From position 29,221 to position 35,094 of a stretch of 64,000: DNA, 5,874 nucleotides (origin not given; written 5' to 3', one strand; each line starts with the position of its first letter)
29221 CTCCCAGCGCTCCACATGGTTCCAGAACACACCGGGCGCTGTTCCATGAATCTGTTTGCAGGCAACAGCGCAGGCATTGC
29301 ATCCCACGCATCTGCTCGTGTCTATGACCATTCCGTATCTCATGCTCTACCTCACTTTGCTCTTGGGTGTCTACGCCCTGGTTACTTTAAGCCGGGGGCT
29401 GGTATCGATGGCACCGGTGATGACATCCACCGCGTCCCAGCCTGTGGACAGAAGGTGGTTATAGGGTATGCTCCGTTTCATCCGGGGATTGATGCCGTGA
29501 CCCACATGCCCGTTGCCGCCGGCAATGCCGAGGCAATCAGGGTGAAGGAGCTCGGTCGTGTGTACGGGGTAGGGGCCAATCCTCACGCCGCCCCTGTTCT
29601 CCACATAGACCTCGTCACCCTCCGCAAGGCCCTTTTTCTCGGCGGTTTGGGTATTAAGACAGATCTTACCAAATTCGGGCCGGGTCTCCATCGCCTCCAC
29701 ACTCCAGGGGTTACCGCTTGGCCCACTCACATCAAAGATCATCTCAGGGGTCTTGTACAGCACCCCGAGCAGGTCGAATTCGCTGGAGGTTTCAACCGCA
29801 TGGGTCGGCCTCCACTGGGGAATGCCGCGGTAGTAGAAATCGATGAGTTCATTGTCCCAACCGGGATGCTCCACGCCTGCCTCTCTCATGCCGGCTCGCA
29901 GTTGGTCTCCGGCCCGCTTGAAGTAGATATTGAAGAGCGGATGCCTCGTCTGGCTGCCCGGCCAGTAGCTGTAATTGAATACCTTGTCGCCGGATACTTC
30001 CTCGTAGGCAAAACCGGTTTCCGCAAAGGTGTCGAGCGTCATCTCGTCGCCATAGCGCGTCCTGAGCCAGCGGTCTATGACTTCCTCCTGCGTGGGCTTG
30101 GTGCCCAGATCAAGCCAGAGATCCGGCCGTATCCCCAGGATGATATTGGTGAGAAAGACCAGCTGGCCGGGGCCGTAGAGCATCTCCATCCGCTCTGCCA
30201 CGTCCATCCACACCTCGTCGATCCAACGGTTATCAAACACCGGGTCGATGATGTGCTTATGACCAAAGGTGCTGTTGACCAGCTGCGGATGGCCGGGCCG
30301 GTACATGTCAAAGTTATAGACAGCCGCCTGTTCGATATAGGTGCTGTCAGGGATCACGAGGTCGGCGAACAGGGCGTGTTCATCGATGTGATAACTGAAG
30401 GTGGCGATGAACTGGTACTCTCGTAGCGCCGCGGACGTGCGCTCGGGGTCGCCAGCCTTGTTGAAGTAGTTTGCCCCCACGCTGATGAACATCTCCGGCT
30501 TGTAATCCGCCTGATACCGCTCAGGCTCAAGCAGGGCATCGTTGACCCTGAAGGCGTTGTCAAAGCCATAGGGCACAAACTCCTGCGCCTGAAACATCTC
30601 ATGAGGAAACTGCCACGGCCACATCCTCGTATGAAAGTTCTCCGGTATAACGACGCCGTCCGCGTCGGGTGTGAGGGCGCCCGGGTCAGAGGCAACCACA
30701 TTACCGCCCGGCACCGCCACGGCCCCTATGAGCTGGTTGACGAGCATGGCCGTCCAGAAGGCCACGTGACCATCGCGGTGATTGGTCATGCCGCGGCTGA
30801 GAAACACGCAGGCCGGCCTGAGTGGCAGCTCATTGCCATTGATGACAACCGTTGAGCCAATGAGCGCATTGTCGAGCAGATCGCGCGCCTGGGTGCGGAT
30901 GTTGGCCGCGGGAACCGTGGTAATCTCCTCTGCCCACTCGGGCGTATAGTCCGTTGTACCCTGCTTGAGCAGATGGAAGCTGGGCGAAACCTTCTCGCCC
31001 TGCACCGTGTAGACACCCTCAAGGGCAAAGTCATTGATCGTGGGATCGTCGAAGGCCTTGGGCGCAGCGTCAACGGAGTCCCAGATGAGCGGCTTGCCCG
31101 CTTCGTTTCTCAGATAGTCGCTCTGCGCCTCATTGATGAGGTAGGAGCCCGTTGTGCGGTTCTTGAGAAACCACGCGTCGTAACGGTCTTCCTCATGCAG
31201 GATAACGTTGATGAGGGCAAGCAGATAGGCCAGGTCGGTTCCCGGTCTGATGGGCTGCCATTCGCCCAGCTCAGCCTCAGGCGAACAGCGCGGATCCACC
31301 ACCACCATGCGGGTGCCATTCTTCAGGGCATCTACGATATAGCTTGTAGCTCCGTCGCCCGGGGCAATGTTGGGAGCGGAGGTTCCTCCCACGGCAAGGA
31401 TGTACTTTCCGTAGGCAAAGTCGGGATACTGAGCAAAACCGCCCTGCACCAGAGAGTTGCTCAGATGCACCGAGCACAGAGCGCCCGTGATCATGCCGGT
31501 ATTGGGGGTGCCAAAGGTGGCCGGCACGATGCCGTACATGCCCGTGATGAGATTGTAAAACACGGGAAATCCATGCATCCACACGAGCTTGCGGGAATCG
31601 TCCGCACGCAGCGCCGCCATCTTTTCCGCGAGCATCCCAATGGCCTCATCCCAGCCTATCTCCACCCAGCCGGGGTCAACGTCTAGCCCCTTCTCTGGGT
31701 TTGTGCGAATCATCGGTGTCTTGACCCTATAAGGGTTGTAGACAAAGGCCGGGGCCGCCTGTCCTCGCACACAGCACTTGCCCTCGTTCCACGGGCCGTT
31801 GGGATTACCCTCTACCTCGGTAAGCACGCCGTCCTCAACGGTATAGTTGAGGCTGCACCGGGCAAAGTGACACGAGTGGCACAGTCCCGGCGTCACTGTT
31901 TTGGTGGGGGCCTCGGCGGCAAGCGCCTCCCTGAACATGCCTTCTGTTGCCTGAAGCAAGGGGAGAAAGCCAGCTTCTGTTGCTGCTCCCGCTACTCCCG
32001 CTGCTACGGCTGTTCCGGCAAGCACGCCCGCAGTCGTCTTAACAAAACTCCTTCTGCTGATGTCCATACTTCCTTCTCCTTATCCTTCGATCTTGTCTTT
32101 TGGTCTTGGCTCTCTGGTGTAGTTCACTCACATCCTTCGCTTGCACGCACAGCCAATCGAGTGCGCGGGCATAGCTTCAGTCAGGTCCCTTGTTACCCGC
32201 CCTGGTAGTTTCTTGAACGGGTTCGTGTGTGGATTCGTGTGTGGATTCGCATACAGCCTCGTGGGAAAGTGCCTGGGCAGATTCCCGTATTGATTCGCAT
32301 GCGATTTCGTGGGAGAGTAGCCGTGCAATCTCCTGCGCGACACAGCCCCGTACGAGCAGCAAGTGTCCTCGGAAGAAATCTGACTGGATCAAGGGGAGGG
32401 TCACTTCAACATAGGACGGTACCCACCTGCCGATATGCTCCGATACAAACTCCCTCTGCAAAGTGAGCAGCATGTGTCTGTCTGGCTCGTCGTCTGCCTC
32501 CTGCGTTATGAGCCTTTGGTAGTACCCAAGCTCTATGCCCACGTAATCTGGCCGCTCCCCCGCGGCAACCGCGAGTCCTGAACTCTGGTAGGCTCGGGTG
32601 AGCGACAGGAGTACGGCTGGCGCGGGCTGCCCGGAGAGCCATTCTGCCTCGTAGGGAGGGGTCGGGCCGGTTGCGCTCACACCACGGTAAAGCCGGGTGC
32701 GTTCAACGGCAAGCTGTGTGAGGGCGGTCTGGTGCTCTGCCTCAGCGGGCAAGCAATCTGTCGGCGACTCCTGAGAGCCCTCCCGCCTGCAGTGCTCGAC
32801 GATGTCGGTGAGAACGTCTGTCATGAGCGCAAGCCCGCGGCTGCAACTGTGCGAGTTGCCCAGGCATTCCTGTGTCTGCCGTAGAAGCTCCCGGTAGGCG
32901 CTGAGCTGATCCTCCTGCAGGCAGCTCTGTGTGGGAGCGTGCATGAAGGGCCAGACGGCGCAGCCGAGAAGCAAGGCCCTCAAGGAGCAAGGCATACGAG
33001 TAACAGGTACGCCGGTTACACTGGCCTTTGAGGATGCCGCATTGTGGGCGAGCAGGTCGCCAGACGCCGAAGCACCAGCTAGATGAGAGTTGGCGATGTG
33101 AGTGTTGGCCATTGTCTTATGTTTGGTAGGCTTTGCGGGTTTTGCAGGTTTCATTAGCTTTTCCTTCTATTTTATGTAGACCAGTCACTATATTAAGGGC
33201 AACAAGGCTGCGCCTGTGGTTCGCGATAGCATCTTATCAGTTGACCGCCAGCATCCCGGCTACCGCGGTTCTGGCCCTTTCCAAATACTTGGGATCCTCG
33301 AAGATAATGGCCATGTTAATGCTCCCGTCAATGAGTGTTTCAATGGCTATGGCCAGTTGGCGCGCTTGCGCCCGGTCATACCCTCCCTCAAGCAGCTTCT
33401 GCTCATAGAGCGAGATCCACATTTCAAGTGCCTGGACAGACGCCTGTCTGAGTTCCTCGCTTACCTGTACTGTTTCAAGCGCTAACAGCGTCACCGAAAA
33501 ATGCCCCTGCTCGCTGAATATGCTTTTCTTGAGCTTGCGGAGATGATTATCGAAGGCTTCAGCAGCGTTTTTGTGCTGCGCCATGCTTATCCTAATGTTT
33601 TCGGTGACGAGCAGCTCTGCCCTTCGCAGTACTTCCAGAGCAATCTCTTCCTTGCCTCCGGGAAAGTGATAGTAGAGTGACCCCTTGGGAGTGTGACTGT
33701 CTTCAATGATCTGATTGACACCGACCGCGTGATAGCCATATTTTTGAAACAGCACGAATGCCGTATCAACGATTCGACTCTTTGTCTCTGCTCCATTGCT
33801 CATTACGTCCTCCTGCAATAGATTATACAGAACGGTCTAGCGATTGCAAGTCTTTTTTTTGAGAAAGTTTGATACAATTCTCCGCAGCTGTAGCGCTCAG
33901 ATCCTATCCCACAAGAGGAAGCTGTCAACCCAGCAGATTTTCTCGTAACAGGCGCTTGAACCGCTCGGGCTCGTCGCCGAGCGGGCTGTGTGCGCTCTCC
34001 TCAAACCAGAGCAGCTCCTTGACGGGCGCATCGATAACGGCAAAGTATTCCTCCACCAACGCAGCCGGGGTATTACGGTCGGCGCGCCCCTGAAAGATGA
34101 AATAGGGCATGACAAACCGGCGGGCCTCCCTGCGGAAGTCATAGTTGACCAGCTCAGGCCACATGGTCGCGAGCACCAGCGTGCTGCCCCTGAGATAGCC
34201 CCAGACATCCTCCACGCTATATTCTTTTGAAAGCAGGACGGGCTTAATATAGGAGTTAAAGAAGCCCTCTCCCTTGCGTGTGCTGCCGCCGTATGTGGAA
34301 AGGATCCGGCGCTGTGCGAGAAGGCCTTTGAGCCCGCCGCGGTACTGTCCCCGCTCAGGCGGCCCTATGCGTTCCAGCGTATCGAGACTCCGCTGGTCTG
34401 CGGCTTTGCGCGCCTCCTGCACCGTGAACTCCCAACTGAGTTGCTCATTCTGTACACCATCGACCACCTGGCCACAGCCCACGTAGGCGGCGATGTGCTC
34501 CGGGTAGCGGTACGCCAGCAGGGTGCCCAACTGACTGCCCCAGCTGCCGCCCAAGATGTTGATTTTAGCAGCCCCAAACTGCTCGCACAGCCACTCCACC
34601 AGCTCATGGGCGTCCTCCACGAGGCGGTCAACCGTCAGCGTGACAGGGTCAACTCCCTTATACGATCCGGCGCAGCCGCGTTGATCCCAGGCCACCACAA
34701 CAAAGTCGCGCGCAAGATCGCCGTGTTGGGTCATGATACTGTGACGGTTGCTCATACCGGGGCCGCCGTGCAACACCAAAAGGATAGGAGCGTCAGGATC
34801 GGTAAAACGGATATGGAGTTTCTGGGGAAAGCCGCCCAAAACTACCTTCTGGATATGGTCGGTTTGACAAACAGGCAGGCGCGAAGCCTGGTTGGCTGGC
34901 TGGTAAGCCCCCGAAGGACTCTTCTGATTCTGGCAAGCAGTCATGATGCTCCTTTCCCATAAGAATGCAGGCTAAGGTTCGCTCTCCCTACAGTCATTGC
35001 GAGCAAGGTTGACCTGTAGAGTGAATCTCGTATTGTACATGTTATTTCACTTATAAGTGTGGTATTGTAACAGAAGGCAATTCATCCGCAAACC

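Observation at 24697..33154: Seven-gene operon joining a Tat Psr/Phs-type molybdoenzyme, two exported rhodaneses and a CxxCK pentahaem NrfA, with no NrfH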

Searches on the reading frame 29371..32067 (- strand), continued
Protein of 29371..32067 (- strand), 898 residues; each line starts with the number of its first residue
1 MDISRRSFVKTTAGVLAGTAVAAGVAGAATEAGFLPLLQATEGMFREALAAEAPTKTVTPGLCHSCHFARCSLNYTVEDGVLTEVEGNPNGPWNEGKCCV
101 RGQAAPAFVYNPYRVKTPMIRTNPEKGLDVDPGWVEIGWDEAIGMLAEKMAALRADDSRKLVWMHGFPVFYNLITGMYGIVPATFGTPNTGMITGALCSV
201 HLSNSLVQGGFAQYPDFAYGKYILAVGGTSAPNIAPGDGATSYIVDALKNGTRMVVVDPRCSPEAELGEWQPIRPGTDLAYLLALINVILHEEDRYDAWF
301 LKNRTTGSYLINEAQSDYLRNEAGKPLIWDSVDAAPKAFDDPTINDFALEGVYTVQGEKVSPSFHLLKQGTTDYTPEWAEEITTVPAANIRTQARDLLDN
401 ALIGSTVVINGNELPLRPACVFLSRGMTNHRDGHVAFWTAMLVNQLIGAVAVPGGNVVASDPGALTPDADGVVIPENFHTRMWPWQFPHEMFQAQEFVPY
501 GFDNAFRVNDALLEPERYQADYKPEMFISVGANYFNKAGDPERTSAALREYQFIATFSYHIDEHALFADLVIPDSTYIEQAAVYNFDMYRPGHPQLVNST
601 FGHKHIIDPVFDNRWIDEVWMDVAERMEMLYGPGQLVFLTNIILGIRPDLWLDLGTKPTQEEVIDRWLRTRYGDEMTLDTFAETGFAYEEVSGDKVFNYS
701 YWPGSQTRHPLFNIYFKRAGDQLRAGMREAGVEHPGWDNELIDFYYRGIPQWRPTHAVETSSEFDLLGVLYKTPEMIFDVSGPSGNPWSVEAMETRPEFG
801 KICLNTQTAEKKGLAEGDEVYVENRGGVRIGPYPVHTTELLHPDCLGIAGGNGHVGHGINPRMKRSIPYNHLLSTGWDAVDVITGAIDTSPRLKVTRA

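Call 33: find_encoding_contigs(protein=P0072, flank=10000, max_places=1)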
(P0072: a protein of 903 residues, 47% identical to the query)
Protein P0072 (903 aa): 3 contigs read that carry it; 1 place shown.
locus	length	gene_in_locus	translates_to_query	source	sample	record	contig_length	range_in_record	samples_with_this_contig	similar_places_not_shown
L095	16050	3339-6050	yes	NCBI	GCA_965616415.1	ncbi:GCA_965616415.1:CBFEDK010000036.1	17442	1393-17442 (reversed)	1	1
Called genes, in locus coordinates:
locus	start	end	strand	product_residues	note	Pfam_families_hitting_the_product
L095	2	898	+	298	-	?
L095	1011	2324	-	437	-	PF12873:DUF3825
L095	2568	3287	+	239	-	PF02613:Nitrate_red_del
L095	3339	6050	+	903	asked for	PF04879:Molybdop_Fe4S4 (weak), PF00384:Molybdopterin, PF01568:Molydop_binding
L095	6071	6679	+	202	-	PF13183:Fer4_8 (weak), PF13237:Fer4_10 (weak), PF13247:Fer4_11, PF12838:Fer4_7, PF13187:Fer4_9 (weak), PF00037:Fer4, PF12837:Fer4_6, PF13247:Fer4_11, +9 more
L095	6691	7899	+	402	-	PF03916:NrfD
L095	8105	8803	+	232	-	-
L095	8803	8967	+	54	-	PF00196:GerE (weak)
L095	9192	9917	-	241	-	PF03483:B3_4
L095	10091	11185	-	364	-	PF12725:DUF3810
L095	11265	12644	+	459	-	PF01979:Amidohydro_1, PF07969:Amidohydro_3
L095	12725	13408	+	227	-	PF13151:DUF3990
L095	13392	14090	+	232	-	PF13560:HTH_31 (weak), PF01381:HTH_3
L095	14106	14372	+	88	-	-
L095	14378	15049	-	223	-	PF02698:DUF218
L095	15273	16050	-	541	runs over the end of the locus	PF00291:PALP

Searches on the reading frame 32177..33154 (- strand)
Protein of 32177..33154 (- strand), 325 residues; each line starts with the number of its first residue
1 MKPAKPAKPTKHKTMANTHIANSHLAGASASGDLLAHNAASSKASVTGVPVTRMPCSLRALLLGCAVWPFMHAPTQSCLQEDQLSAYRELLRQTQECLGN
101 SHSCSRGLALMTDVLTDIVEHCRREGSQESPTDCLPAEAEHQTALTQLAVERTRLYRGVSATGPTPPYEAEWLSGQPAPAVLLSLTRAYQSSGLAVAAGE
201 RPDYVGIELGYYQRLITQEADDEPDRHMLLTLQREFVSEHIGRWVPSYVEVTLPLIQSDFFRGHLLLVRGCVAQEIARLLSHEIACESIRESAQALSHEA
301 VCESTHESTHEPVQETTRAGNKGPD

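Call 3: search_protein_families(library=pfam, proteins=[window:32177-33154:-], max_evalue=0.01)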
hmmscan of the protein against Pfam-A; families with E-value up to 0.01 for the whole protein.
window:32177-33154:- (325 aa): 1 family
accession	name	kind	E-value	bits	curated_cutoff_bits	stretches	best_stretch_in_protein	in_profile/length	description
PF02613.20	Nitrate_red_del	-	1.8e-16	60.8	22.2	1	141-248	21-134/136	Nitrate reductase delta subunit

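Call 4: search_protein_families(library=ncbifam, proteins=[window:32177-33154:-], max_evalue=0.01)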
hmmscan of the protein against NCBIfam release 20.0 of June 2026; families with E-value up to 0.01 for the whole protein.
window:32177-33154:- (325 aa): 2 families
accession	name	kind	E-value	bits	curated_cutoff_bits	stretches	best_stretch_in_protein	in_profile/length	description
TIGR03482.1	DMSO_red_II_cha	subfamily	2e-06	27.9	152.3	1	141-250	49-163/197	DMSO reductase family type II enzyme chaperone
NF042981.1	EthbenzDh_ebdD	equivalog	0.00086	19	360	1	139-251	72-187/222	ethylbenzene dehydrogenase subunit delta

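Call 28: list_cluster_members(proteins=[window:32177-33154:-, window:29371-32067:-, window:28738-29343:-, window:27562-28725:-, window:26687-27565:-, window:26007-26669:-, P0001])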
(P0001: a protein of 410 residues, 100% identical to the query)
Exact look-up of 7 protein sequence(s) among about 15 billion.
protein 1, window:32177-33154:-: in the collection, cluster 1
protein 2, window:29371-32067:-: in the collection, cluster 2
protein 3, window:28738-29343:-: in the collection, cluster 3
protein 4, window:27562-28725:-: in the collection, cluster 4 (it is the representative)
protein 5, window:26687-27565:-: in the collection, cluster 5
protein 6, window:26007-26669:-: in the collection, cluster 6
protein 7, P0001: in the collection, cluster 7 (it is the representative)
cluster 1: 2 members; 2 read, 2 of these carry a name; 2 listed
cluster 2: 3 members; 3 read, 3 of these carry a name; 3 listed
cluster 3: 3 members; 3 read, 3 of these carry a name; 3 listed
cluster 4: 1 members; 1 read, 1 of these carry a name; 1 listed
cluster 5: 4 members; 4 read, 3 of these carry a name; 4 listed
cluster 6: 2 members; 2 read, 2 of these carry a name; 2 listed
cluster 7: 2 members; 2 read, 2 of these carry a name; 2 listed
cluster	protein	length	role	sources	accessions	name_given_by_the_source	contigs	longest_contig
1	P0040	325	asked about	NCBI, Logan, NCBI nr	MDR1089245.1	MAG: molecular chaperone TorD family protein [Coriobacteriales bacterium] | molecular chaperone TorD family protein [Coriobacteriales bacterium]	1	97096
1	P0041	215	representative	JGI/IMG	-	TorA maturation chaperone TorD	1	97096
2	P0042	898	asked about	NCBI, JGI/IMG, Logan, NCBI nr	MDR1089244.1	MAG: molybdopterin-dependent oxidoreductase [Coriobacteriales bacterium] | anaerobic selenocysteine-containing dehydrogenase | molybdopterin-dependent oxidoreductase [Coriobacteriales bacterium]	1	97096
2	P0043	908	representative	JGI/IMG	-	anaerobic selenocysteine-containing dehydrogenase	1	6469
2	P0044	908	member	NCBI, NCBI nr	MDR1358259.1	MAG: molybdopterin-dependent oxidoreductase [Coriobacteriales bacterium] | molybdopterin-dependent oxidoreductase [Coriobacteriales bacterium]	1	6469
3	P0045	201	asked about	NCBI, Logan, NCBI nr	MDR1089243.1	MAG: 4Fe-4S dicluster domain-containing protein [Coriobacteriales bacterium] | 4Fe-4S dicluster domain-containing protein [Coriobacteriales bacterium]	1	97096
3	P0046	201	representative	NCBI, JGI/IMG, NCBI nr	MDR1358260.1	MAG: 4Fe-4S dicluster domain-containing protein [Coriobacteriales bacterium] | molybdopterin-containing oxidoreductase family iron-sulfur binding subunit | 4Fe-4S dicluster domain-containing protein [Coriobacteriales bacterium]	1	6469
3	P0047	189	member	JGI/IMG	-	molybdopterin-containing oxidoreductase family iron-sulfur binding subunit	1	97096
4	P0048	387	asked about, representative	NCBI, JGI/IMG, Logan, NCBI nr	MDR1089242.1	MAG: polysulfide reductase NrfD [Coriobacteriales bacterium] | molybdopterin-containing oxidoreductase family membrane subunit | polysulfide reductase NrfD [Coriobacteriales bacterium]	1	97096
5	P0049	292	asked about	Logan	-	-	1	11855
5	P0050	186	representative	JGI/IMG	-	hypothetical protein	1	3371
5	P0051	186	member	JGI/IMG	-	hypothetical protein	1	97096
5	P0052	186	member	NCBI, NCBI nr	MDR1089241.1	MAG: hypothetical protein LBL23_08250 [Coriobacteriales bacterium] | hypothetical protein [Coriobacteriales bacterium]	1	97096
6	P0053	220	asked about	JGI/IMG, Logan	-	rhodanese-related sulfurtransferase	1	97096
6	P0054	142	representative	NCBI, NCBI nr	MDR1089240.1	MAG: rhodanese-like domain-containing protein [Coriobacteriales bacterium] | rhodanese-like domain-containing protein [Coriobacteriales bacterium]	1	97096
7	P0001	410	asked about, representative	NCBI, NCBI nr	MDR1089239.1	MAG: ammonia-forming cytochrome c nitrite reductase subunit c552 [Coriobacteriales ... | ammonia-forming cytochrome c nitrite reductase subunit c552 [Coriobacteriales bacterium]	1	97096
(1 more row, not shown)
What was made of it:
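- Checked: NCBI/JGI gene calls truncate ORF5 to 186 aa and ORF6 to 142 aa (call 28).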

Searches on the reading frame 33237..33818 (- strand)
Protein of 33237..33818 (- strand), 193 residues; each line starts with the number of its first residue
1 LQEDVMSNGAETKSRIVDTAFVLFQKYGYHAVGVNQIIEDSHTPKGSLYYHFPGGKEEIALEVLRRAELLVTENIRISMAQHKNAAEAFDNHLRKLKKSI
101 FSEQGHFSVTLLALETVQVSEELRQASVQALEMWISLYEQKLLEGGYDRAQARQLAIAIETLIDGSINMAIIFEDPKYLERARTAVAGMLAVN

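Call 3: search_protein_families(library=pfam, proteins=[window:33237-33818:-], max_evalue=0.01)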
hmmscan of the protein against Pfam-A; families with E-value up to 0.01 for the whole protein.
window:33237-33818:- (193 aa): 3 families
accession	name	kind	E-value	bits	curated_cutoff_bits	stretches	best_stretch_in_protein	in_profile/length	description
PF21993.1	TetR_C_13_2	-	3.7e-18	66.1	27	1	86-183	2-101/103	Transcriptional regulator LmrA/YxaF-like, C-terminal domain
PF00440.29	TetR_N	-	6.5e-13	48.7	24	1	16-63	1-47/47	Bacterial regulatory proteins, tetR family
PF16925.10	TetR_C_13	-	0.0007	20.4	27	1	113-186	31-109/109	Tetracyclin repressor-like, C-terminal domain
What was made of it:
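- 33237..33818 (-): TetR-family regulator (LmrA/YxaF-like C-terminal domain), 82 nt upstream of the operon. It is probably the regulator of the Mo cassette. Pfam TetR_N + TetR_C_13_2 (call 3).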

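Call 4: search_protein_families(library=ncbifam, proteins=[window:33237-33818:-], max_evalue=0.01)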
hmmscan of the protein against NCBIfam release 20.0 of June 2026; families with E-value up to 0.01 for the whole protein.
window:33237-33818:- (193 aa): 18 families
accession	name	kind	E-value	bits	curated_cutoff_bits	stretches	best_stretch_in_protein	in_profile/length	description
NF041196.1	ScbR_bind_reg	equivalog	2.3e-12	47.5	150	1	10-144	5-134/191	ScbR family autoregulator-binding transcription factor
NF053878.1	FATransRegFadRBac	equivalog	2.5e-10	40.5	200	1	14-167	6-157/190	fatty acid metabolism transcriptional regulator FadR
NF051457.1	acryl_TF_AcuR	equivalog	2.7e-08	33.4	247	1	8-142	14-150/204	acrylate utilization transcriptional regulator AcuR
NF058643.1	TranRegCurRPseudo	equivalog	1.1e-07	31.8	300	1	10-183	6-185/193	TetR family transcriptional repressor CurR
NF053731.1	TransRegFasRMycb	equivalog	5.4e-07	29.6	330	1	11-159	11-157/199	HTH-type transcriptional activator FasR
NF050111.1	TransRegSACE7040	equivalog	1.2e-06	28.6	250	1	13-163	3-152/186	SACE_7040 family transcriptional regulator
TIGR03613.1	RutR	equivalog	4.2e-06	26.7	368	1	12-118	9-111/202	pyrimidine utilization regulatory protein R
NF011584.0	PRK15008.1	equivalog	2e-05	24.5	230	1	12-67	19-73/212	HTH-type transcriptional regulator RutR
NF007949.0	PRK10668.1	equivalog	3e-05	23.6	271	1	8-72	8-71/216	multidrug efflux transporter transcriptional repressor AcrR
NF053516.1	TranRepPrsAVib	equivalog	4.4e-05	23.4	300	1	6-68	1-62/208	TetR family transcriptional repressor PsrA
NF033703.1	transcr_KstR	equivalog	8.5e-05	22.2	280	1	11-88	7-83/185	cholesterol catabolism transcriptional regulator KstR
TIGR03384.1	betaine_BetI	equivalog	0.00015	21.6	201.3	1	13-165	10-160/189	choline-binding transcriptional repressor BetI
NF037937.1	septum_RefZ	equivalog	0.00029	20.8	180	1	13-57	1-44/195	forespore capture DNA-binding protein RefZ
NF000040.3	Tn10_TetC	equivalog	0.00049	20.3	425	1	10-58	12-60/197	tetracyline resistance-associated transcriptional repressor TetC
NF051852.1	efflux_TF_MtrR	exception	0.00049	19.9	280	1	10-144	9-142/205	multidrug efflux system transcriptional repressor MtrR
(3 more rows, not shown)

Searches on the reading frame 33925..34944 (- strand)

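Call 7: search_protein_families(library=pfam, proteins=[window:33925-34944:-], max_evalue=0.001)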
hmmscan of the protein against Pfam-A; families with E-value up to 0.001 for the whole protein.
window:33925-34944:- (339 aa): 4 families
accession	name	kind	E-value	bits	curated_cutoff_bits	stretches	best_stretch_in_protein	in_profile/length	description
PF00561.26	Abhydrolase_1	-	4e-19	69.7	25.8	1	53-192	1-130/245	alpha/beta hydrolase fold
PF12146.15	Hydrolase_4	-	5.5e-15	55.8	27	1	54-163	6-113/239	Serine aminopeptidase, S33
PF12697.13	Abhydrolase_6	-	4.9e-11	44.1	26.3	1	55-329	1-214/217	Alpha/beta hydrolase family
PF02129.25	Peptidase_S15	-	0.00025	21.3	23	0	77-165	48-134/262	X-Pro dipeptidyl-peptidase (S15 family)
